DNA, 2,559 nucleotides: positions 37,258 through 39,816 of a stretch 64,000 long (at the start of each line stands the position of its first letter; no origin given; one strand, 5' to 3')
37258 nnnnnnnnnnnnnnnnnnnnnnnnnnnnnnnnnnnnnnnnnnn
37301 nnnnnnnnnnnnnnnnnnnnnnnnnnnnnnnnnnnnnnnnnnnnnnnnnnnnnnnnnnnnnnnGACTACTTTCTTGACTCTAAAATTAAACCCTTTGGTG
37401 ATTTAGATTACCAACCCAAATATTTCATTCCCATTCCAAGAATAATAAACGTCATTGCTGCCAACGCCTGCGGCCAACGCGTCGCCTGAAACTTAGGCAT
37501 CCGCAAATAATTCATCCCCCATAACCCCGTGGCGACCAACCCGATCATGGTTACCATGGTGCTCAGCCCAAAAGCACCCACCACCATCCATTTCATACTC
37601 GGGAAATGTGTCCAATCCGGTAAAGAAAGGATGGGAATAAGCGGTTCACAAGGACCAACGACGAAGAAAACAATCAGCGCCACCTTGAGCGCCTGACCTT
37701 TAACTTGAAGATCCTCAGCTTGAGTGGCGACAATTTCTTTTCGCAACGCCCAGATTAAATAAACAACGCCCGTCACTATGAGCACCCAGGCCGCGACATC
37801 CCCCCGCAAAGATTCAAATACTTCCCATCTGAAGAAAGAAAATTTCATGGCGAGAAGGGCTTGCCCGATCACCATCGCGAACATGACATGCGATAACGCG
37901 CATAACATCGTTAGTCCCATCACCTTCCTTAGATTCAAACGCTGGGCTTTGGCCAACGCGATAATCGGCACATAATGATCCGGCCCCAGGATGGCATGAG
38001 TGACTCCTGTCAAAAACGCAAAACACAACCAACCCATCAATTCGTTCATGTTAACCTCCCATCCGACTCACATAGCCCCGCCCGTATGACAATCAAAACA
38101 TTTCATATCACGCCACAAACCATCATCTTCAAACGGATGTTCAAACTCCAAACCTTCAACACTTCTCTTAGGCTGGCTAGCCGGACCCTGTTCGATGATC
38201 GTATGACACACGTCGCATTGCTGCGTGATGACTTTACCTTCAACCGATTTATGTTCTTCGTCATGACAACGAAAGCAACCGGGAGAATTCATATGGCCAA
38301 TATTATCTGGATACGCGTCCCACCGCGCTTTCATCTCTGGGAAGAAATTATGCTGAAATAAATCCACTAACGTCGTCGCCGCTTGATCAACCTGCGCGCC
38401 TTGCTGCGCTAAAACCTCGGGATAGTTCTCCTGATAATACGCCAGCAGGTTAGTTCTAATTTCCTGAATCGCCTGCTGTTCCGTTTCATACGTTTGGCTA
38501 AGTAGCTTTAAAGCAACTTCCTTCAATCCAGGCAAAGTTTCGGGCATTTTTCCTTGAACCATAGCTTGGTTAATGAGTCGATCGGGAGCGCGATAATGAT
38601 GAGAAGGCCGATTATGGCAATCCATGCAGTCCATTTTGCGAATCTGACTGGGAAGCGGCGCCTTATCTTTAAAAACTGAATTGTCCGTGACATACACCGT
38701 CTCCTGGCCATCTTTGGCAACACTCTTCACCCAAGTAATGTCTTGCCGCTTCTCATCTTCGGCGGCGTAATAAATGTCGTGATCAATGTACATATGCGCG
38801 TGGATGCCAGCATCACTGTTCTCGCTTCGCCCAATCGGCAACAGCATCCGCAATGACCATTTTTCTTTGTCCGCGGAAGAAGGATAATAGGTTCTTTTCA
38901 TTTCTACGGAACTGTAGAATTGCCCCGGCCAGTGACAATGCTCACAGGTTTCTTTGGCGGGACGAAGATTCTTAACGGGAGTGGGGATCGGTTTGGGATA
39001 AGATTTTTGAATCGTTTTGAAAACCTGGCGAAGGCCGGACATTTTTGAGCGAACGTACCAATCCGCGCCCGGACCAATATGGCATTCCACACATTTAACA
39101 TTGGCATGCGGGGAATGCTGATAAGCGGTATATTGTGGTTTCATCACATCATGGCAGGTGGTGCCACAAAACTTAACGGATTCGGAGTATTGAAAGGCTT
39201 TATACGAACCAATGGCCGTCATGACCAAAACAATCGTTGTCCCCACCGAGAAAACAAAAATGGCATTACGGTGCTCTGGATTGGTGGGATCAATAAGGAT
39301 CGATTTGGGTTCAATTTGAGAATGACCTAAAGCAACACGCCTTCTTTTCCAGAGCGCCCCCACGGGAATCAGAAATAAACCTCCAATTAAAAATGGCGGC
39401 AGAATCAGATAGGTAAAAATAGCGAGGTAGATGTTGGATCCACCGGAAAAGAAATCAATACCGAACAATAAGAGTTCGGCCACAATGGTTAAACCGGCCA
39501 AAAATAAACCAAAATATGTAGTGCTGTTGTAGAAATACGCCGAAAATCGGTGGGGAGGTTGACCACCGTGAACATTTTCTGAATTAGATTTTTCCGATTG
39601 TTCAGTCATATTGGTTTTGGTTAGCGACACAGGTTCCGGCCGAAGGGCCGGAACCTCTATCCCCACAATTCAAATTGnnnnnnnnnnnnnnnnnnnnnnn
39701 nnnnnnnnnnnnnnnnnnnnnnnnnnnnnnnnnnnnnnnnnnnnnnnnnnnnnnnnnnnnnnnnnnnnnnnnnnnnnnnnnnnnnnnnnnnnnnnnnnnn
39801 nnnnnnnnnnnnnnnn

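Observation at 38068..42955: Complete porin-cytochrome electron conduit of an unusual composition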

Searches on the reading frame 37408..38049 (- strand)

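Call 3: search_protein_families(library=pfam, proteins=[window:37408-38049:-], max_evalue=0.01)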
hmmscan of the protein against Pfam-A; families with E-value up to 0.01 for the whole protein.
window:37408-38049:- (213 aa): 0 families

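Call 4: search_protein_families(library=ncbifam, proteins=[window:37408-38049:-], max_evalue=0.01)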
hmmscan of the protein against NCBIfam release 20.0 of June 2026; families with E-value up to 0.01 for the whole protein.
window:37408-38049:- (213 aa): 0 families

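Call 7: search_protein_families(library=pfam, proteins=[window:37408-38049:-], max_evalue=10)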
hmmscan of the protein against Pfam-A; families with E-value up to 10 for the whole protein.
window:37408-38049:- (213 aa): 1 family
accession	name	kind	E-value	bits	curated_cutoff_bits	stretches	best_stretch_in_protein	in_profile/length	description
PF01544.23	CorA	-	1.5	8.5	27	1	165-206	239-286/292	CorA-like Mg2+ transporter protein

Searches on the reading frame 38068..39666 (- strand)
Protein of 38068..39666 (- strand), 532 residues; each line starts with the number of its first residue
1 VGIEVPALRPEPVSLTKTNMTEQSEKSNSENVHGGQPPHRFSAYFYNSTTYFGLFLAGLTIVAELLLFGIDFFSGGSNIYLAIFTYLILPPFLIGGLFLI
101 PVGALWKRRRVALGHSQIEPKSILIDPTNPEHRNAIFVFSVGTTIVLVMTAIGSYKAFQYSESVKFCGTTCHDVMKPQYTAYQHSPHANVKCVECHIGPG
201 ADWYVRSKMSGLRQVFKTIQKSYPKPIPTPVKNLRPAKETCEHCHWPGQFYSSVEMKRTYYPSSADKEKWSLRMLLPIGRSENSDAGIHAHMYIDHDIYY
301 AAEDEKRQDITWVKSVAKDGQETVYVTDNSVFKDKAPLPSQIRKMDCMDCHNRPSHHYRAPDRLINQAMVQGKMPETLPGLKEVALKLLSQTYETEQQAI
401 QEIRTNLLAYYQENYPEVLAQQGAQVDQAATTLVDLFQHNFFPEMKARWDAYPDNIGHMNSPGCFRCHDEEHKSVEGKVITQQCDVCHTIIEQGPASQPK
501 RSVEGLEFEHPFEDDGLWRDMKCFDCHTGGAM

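Call 3: search_protein_families(library=pfam, proteins=[window:38068-39666:-], max_evalue=0.01)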
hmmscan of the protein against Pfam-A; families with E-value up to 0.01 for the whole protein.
window:38068-39666:- (532 aa): 4 families
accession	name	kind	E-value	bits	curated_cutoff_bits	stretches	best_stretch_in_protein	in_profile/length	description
PF03264.19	Cytochrom_NNT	-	1.7e-12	47.8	24.1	1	134-222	6-98/174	NapC/NirT cytochrome c family, N-terminal region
PF14537.11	Cytochrom_c3_2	-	2.8e-05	24.9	25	1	462-528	7-65/79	Cytochrome c3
PF02085.21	Cytochrom_CIII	-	0.00017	22.3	22.9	0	458-528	28-83/101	Class III cytochrome C family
PF14522.11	Cytochrome_C7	-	0.0012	19.1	24.8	1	343-489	12-67/67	Cytochrome c7 and related cytochrome c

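Call 4: search_protein_families(library=ncbifam, proteins=[window:38068-39666:-], max_evalue=0.01)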
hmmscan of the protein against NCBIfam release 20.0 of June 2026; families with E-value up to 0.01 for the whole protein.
window:38068-39666:- (532 aa): 4 families
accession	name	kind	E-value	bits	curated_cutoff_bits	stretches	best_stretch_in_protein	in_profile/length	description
TIGR03153.1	cytochr_NrfH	equivalog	4.2e-14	52.8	134.2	1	142-246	5-110/138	cytochrome c nitrite reductase small subunit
TIGR03508.1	decahem_SO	subfamily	0.00012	21.6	192.2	0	460-528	93-151/258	DmsE family decaheme c-type cytochrome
NF011606.0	PRK15032.1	equivalog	0.00024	20.4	455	1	135-328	16-210/390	pentaheme c-type cytochrome TorC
TIGR02162.1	torC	equivalog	0.0012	18.1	478.2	1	129-224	9-109/387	pentaheme c-type cytochrome TorC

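Call 32: find_homologous_proteins(query=window:38068-39666:-, max_evalue=1e-10)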
Query window:38068-39666:- (532 aa): 6843 proteins with E <= 1e-10 among 8000 candidates; the best 120 are listed.
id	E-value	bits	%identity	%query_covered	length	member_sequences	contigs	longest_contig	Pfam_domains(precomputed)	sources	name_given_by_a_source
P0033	0.0e+0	1227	100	96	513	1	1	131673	PF03264.20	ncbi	-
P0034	1.2e-213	729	59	92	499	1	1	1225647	PF14537.12,PF03264.20,PF14522.12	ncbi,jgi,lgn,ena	ncbi:MAG: NapC/NirT family cytochrome c [Candidatus Omnitrophota bacterium]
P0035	9.8e-211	719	59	92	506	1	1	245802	PF14537.12,PF03264.20,PF14522.12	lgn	-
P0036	1.8e-209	715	58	93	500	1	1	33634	PF14537.12,PF03264.20,PF14522.12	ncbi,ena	-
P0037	2.9e-208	711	57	95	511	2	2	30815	PF03264.20,PF14522.12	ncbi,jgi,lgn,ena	-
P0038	5.1e-208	710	58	93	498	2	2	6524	PF03264.20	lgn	-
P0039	5.4e-208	710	59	92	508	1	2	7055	PF03264.20,PF14522.12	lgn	-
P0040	7.1e-208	710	58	92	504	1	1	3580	PF14537.12,PF03264.20,PF02085.22,PF14522.12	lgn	-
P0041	1.3e-207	709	58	92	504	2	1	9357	PF14537.12,PF03264.20,PF14522.12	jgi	-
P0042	3.2e-207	708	57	92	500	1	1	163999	PF14537.12,PF03264.20,PF14522.12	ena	-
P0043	1.5e-206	705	57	95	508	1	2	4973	PF03264.20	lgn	-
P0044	1.6e-206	705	55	95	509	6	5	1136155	PF14537.12,PF03264.20,PF14522.12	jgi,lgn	jgi:hypothetical protein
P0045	3.8e-206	704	57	93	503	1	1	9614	PF14537.12,PF03264.20,PF14522.12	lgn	-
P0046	3.9e-206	704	59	93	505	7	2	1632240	PF14537.12,PF03264.20,PF14522.12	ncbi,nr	ncbi:MAG: NapC/NirT family cytochrome c [Candidatus Omnitrophica bacterium]|nr:NapC/NirT family cyto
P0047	2.7e-205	701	57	93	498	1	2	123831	PF03264.20,PF14522.12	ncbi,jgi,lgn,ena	-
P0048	4.5e-205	701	56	92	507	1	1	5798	PF03264.20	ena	-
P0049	1.6e-204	699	57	92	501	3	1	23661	PF14537.12,PF03264.20,PF14522.12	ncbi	-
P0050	1.7e-204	699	57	94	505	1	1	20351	PF03264.20,PF14522.12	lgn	-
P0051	2.4e-204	698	56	92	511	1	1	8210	PF03264.20,PF14522.12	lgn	-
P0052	3.1e-204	698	56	93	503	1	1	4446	PF03264.20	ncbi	-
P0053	4.5e-204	697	57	92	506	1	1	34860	PF14537.12,PF03264.20,PF14522.12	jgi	jgi:hypothetical protein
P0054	4.8e-204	697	56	93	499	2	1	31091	PF14537.12,PF03264.20,PF14522.12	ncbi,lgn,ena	-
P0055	6.1e-204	697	58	92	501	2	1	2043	PF03264.20,PF14522.12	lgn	-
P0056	8.5e-204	696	56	93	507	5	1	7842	PF03264.20,PF14522.12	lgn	-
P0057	1.9e-203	695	57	93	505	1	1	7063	PF14537.12,PF03264.20,PF14522.12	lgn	-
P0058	8.9e-203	693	56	93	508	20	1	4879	PF03264.20,PF14522.12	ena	-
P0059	1.1e-202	693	57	93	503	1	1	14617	PF03264.20,PF02085.22,PF14522.12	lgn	-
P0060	1.3e-202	692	56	92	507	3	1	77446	PF03264.20,PF14522.12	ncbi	-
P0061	1.5e-202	692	56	95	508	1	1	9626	PF03264.20,PF14522.12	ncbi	-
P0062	1.5e-202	692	56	92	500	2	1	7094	PF14537.12,PF03264.20,PF02085.22,PF14522.12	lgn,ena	-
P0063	2.0e-202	692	58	93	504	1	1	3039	PF14537.12,PF03264.20,PF14522.12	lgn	-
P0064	2.6e-202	691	56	94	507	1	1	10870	PF03264.20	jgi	jgi:nitrate/TMAO reductase-like tetraheme cytochrome c subunit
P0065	7.3e-202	690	57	92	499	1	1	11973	PF03264.20,PF14522.12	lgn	-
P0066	7.4e-202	690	57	92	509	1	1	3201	PF14537.12,PF03264.20,PF14522.12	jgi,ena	-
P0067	9.8e-202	690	56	92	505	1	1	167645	PF03264.20,PF14522.12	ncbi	-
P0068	1.8e-201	689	56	93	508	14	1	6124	PF03264.20,PF14522.12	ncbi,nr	ncbi:MAG TPA: cytochrome C [Candidatus Omnitrophica bacterium]|nr:cytochrome C [Candidatus Omnitroph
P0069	3.2e-201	688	57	92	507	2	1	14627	PF03264.20,PF14522.12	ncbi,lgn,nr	ncbi:MAG: NapC/NirT family cytochrome c [Candidatus Omnitrophica bacterium]|nr:NapC/NirT family cyto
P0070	4.3e-201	687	56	92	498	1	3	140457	PF14537.12,PF03264.20,PF14522.12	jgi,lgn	jgi:hypothetical protein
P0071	6.1e-201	687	57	92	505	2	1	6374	PF14537.12,PF03264.20,PF14522.12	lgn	-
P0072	6.3e-201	687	57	92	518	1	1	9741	PF03264.20,PF14522.12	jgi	-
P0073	6.4e-201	687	56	92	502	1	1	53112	PF14537.12,PF03264.20,PF14522.12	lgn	-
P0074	1.5e-200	686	56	92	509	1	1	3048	PF14537.12,PF03264.20,PF14522.12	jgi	-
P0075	3.1e-200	685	55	94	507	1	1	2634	PF14537.12,PF03264.20,PF14522.12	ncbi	-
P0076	1.4e-199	682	56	92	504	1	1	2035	PF03264.20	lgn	-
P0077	1.5e-199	682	55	96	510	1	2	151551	PF03264.20,PF14522.12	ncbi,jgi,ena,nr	ncbi:MAG TPA: NapC/NirT family cytochrome c [Candidatus Omnitrophota bacterium]|nr:NapC/NirT family 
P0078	2.9e-198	678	55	92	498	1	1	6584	PF03264.20,PF14522.12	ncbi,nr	ncbi:MAG: NapC/NirT family cytochrome c [Candidatus Omnitrophica bacterium]|nr:NapC/NirT family cyto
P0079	2.0e-197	675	54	92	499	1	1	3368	PF14537.12,PF03264.20,PF14522.12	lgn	-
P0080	6.4e-197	674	54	95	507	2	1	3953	PF14537.12,PF03264.20,PF14522.12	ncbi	-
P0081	1.2e-196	673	56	92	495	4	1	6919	PF14537.12,PF03264.20,PF14522.12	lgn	-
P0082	3.5e-196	671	55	93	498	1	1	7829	PF03264.20,PF14522.12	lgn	-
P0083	4.6e-196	671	55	92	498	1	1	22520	PF14537.12,PF03264.20,PF14522.12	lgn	-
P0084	7.4e-196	670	55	92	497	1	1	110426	PF14537.12,PF03264.20,PF14522.12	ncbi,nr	ncbi:MAG: NapC/NirT family cytochrome c [Candidatus Omnitrophica bacterium]|nr:NapC/NirT family cyto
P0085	1.4e-195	669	55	92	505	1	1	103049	PF14537.12,PF03264.20,PF14522.12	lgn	-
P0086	5.5e-195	667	55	93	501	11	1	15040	PF14537.12,PF03264.20,PF14522.12,PF22113.2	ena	-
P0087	9.2e-195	666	55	93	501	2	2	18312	PF03264.20,PF14522.12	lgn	-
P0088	2.6e-194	665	54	93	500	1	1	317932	PF14537.12,PF03264.20,PF14522.12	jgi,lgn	-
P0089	2.8e-194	665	55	93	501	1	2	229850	PF03264.20,PF14522.12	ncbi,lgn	-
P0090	8.0e-194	663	56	89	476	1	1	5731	PF14537.12,PF03264.20,PF14522.12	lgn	-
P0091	9.3e-193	660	54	93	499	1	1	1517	PF03264.20,PF14522.12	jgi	-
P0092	1.2e-192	659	54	93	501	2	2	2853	PF03264.20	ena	-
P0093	4.0e-192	658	53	92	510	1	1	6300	PF03264.20,PF02085.22,PF14522.12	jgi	jgi:nitrate/TMAO reductase-like tetraheme cytochrome c subunit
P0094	4.2e-192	658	54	92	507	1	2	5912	PF03264.20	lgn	-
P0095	1.0e-191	656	54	92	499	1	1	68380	PF14537.12,PF03264.20,PF14522.12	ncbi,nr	ncbi:MAG: NapC/NirT family cytochrome c [Candidatus Omnitrophica bacterium]|nr:NapC/NirT family cyto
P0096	1.1e-191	656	56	92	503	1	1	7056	PF03264.20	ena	-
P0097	1.3e-191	656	53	92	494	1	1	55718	PF14537.12,PF03264.20,PF14522.12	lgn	-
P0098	2.8e-191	655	53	92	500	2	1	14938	PF14537.12,PF03264.20,PF14522.12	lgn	-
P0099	4.6e-191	654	55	92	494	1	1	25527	PF14537.12,PF03264.20,PF14522.12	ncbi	-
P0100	5.8e-191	654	53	92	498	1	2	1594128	PF03264.20,PF14522.12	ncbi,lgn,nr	ncbi:MAG: hypothetical protein MOGMAGMI_01623 [Candidatus Omnitrophica bacterium]|nr:hypothetical pr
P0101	7.7e-191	654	55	88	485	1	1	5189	PF03264.20,PF14522.12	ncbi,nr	ncbi:MAG: NapC/NirT family cytochrome c, partial [Candidatus Omnitrophica bacterium]|nr:NapC/NirT fa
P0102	9.2e-191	653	55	93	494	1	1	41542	PF14537.12,PF03264.20,PF14522.12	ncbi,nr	ncbi:MAG TPA: NapC/NirT family cytochrome c [Candidatus Eisenbacteria bacterium]|nr:NapC/NirT family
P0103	2.4e-189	649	53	92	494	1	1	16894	PF14537.12,PF03264.20,PF14522.12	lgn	-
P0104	2.7e-189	648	52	92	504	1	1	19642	PF14537.12,PF03264.20,PF14522.12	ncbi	-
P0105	2.7e-189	648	52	93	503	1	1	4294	PF14537.12,PF03264.20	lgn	-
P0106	1.7e-188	646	54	92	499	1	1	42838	PF14537.12,PF03264.20,PF14522.12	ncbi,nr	ncbi:MAG: NapC/NirT family cytochrome c [Candidatus Omnitrophica bacterium]|nr:NapC/NirT family cyto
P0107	1.8e-188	646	52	93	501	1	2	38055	PF03264.20,PF14522.12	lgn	-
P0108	2.0e-188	646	53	92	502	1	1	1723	PF14537.12,PF03264.20,PF02085.22,PF14522.12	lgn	-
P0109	2.0e-188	646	54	92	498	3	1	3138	PF03264.20,PF14522.12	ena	-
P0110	2.5e-188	645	53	92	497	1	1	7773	PF03264.20,PF14522.12,PF22113.2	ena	-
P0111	2.7e-188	645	52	94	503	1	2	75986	PF14537.12,PF03264.20,PF14522.12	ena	-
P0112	9.3e-188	643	52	96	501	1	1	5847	PF14537.12,PF03264.20,PF14522.12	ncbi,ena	-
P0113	2.6e-187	642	51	94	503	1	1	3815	PF14537.12,PF03264.20,PF14522.12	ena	-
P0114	3.0e-187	642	52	92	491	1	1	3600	PF03264.20,PF14522.12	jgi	jgi:hypothetical protein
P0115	5.7e-187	641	54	92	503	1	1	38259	PF03264.20,PF14522.12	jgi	-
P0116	6.3e-187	641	53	92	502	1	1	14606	PF14537.12,PF03264.20,PF02085.22,PF14522.12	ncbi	-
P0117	1.6e-186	639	53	92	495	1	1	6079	PF14537.12,PF03264.20,PF14522.12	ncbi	-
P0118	1.7e-186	639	53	92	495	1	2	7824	PF03264.20,PF14522.12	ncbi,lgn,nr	ncbi:MAG: NapC/NirT family cytochrome c [Candidatus Omnitrophica bacterium]|nr:NapC/NirT family cyto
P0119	2.1e-186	639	54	92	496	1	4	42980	PF14537.12,PF03264.20,PF02085.22,PF14522.12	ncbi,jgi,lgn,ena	-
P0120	4.1e-186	638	53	92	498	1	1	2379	PF14537.12,PF03264.20,PF14522.12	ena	-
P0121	6.0e-186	637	52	92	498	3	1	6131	PF03264.20,PF14522.12,PF22113.2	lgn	-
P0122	8.1e-186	637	51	92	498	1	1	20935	PF14537.12,PF03264.20,PF14522.12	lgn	-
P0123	1.3e-185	636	53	92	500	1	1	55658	PF14537.12,PF03264.20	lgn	-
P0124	4.2e-185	635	54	93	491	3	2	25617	PF14537.12,PF03264.20,PF14522.12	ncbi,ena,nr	ncbi:MAG: hypothetical protein A3D28_06075 [Omnitrophica bacterium RIFCSPHIGHO2_02_FULL_63_14]|nr:MA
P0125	1.1e-184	633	52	94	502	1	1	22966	PF14537.12,PF03264.20,PF14522.12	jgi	jgi:hypothetical protein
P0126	1.3e-184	633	51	92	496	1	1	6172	PF14537.12,PF03264.20,PF02335.21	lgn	-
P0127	1.5e-184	633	55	88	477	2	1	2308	PF14537.12,PF03264.20,PF14522.12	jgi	jgi:hypothetical protein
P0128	5.2e-184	631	52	94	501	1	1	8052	PF14537.12,PF03264.20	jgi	jgi:hypothetical protein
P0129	8.0e-184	630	51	92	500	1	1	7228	PF14537.12,PF03264.20,PF14522.12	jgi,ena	-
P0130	9.6e-184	630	51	93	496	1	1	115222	PF03264.20,PF14522.12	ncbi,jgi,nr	ncbi:MAG: cytochrome C [Kiritimatiellaeota bacterium]|nr:cytochrome C [Kiritimatiellota bacterium]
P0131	1.1e-183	630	56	84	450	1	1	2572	PF14537.12,PF03264.20,PF14522.12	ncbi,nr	ncbi:MAG: NapC/NirT family cytochrome c, partial [Candidatus Omnitrophota bacterium]|nr:NapC/NirT fa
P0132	1.3e-183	630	51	92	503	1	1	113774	PF14537.12,PF03264.20,PF14522.12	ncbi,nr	ncbi:MAG: NapC/NirT family cytochrome c [Candidatus Omnitrophica bacterium]|nr:NapC/NirT family cyto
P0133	1.3e-183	630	54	92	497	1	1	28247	PF14537.12,PF03264.20,PF02085.22,PF14522.12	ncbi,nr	ncbi:MAG: NapC/NirT family cytochrome c [Candidatus Omnitrophica bacterium]|nr:NapC/NirT family cyto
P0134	1.4e-183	630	52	92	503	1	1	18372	PF14537.12,PF03264.20,PF02085.22,PF14522.12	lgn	-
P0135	1.7e-183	629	50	96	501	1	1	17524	PF14537.12,PF03264.20,PF14522.12,PF22113.2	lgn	-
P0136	2.8e-183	629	52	92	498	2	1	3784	PF03264.20,PF14522.12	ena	-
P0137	3.1e-183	628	51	92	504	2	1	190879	PF03264.20,PF14522.12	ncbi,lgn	-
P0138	3.3e-183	628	53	92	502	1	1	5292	PF03264.20,PF14522.12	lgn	-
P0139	8.4e-183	627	51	92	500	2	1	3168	PF14537.12,PF03264.20,PF14522.12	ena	-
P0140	1.2e-182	626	50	93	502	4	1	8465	PF14537.12,PF03264.20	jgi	jgi:hypothetical protein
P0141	1.8e-182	626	52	93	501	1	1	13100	PF14537.12,PF03264.20,PF14522.12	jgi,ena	-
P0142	2.9e-182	625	54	89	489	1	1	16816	PF03264.20,PF14522.12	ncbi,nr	ncbi:MAG: NapC/NirT family cytochrome c, partial [Candidatus Omnitrophica bacterium]|nr:NapC/NirT fa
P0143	3.2e-182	625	51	92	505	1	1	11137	PF03264.20,PF14522.12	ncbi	-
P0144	4.0e-182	625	52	92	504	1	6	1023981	PF14537.12,PF03264.20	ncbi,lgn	-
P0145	5.3e-182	624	51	94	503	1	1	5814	PF03264.20,PF14522.12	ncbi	-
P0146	6.3e-182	624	53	92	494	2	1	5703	PF14537.12,PF03264.20,PF02085.22,PF14522.12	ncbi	-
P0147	9.5e-182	624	50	93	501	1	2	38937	PF14537.12,PF03264.20,PF14522.12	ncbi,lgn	-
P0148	2.3e-181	622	51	93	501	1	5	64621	PF14537.12,PF03264.20,PF14522.12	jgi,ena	-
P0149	1.5e-180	620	51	93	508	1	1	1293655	PF03264.20,PF14522.12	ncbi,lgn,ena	-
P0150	3.5e-180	618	50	93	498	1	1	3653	PF14537.12,PF03264.20,PF14522.12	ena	-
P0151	3.5e-180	618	50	92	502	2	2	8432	PF14537.12,PF03264.20,PF14522.12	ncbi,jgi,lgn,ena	-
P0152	9.9e-180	617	50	92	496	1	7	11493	PF03264.20,PF14522.12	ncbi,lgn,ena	-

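Call 33: find_encoding_contigs(protein=P0033, flank=10000, max_places=3)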
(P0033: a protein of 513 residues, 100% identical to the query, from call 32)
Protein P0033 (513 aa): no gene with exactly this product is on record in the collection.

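Call 45: search_solved_structures(query=window:38068-39666:-, max_evalue=0.01, show_alignments=1)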
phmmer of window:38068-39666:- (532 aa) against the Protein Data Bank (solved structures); distinct sequences matched with E-value up to 0.01: 3.
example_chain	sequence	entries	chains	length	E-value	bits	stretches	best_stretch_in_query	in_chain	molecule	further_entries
2j7a_C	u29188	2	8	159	0.00043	22.3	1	142-258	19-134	CYTOCHROME C QUINOL DEHYDROGENASE NRFH | NAPC/NIRT CYTOCHROME C FAMILY PROTEIN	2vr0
1wad_A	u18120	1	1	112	0.00079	21.4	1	180-246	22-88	CYTOCHROME C3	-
1qn0_A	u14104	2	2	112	0.0011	20.9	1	180-246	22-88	CYTOCHROME C3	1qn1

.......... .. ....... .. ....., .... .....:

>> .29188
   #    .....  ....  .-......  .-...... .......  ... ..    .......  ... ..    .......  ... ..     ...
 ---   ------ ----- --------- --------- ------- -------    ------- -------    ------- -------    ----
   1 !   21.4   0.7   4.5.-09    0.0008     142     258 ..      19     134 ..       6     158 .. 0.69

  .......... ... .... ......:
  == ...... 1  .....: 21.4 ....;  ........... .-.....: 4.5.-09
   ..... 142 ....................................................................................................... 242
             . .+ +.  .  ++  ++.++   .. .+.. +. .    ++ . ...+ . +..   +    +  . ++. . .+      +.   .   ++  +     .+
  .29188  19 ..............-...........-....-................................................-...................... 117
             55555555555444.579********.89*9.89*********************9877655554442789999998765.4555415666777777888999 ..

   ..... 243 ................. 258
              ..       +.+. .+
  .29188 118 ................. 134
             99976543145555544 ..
